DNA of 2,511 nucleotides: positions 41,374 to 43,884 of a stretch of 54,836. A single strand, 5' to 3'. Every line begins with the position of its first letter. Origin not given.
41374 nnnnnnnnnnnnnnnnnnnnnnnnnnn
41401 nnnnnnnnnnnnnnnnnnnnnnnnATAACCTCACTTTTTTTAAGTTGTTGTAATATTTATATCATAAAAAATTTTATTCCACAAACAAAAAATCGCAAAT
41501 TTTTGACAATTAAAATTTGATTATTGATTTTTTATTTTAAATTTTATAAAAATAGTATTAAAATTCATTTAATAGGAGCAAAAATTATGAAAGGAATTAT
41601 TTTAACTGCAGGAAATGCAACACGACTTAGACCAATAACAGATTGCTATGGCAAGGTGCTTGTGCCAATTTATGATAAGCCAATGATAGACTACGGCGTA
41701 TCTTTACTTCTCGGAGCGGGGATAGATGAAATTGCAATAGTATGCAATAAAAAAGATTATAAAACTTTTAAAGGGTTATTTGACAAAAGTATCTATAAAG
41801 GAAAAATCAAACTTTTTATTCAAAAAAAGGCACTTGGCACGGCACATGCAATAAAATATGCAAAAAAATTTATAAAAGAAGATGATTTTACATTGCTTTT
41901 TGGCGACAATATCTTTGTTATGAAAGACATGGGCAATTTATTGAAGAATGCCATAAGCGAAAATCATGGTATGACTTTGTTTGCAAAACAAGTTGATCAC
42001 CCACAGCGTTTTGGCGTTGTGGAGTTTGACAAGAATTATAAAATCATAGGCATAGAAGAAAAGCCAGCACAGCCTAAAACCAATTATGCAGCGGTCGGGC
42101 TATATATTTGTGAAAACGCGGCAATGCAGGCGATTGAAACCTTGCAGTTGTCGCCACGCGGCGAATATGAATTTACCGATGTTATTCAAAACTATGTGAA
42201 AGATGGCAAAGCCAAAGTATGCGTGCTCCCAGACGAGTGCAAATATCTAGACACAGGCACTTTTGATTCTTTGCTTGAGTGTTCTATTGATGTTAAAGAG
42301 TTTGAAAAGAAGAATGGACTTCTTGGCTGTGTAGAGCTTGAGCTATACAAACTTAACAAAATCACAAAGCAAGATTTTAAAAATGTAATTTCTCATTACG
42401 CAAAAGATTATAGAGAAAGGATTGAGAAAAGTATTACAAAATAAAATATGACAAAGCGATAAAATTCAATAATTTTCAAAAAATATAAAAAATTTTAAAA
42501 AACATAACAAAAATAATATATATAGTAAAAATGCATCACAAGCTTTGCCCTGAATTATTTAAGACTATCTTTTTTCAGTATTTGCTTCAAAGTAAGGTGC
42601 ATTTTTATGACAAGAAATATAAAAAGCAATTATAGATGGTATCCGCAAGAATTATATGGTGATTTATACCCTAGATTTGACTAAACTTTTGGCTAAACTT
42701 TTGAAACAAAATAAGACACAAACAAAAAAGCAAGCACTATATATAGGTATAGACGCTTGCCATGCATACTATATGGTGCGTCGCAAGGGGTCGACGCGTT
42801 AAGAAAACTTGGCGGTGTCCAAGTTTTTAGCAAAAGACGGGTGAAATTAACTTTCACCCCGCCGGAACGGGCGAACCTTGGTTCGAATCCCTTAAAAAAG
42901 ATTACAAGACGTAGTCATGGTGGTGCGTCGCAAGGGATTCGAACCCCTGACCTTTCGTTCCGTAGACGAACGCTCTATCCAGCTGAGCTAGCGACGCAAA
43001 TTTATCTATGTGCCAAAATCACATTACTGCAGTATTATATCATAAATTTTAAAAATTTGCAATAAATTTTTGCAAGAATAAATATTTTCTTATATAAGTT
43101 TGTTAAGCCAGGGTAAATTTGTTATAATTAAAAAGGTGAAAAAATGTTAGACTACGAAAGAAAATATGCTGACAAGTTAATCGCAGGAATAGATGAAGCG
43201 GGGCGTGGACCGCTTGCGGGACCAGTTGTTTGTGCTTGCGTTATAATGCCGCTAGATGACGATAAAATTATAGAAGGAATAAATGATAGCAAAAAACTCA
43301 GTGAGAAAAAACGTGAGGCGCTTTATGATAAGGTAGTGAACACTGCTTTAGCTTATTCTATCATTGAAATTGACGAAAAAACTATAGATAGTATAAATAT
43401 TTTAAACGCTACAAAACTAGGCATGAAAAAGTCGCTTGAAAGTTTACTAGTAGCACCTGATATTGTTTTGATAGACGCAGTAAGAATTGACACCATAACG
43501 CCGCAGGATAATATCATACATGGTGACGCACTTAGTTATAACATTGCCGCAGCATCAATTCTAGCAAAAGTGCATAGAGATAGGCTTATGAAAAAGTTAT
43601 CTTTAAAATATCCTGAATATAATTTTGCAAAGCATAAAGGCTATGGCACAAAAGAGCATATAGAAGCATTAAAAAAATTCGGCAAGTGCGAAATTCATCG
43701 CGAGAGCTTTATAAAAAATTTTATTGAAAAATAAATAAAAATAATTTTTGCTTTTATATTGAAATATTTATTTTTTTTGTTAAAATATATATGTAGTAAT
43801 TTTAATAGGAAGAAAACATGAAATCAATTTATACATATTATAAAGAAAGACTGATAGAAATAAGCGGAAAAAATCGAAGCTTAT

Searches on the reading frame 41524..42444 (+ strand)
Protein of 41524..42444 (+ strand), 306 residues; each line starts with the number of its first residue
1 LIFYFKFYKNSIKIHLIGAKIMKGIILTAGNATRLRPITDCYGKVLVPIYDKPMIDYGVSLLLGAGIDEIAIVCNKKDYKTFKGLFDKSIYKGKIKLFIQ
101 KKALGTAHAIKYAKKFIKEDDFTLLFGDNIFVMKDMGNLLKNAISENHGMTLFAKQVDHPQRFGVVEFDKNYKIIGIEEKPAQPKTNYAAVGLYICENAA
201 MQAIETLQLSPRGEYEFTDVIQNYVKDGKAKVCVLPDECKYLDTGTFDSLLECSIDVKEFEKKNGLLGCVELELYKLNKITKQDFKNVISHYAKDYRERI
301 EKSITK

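Call 8: search_protein_families(library=pfam, proteins=[window:41524-42444:+])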
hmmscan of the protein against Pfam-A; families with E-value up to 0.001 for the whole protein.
window:41524-42444:+ (306 aa): 2 families
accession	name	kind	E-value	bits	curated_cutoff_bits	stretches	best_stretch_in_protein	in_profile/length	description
PF00483.29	NTP_transferase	-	1.4e-53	182.4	21.2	1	23-257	1-242/245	Nucleotidyl transferase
PF12804.13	NTP_transf_3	-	8.1e-09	36.3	27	1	24-158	1-125/160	MobA-like NTP transferase domain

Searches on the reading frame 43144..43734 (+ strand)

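Call 8: search_protein_families(library=pfam, proteins=[window:43144-43734:+])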
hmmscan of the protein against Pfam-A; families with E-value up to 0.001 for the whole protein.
window:43144-43734:+ (196 aa): 1 family
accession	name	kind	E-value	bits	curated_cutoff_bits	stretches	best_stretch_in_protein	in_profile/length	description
PF01351.25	RNase_HII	-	1.7e-40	139.5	25.8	1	14-190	1-197/199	Ribonuclease HII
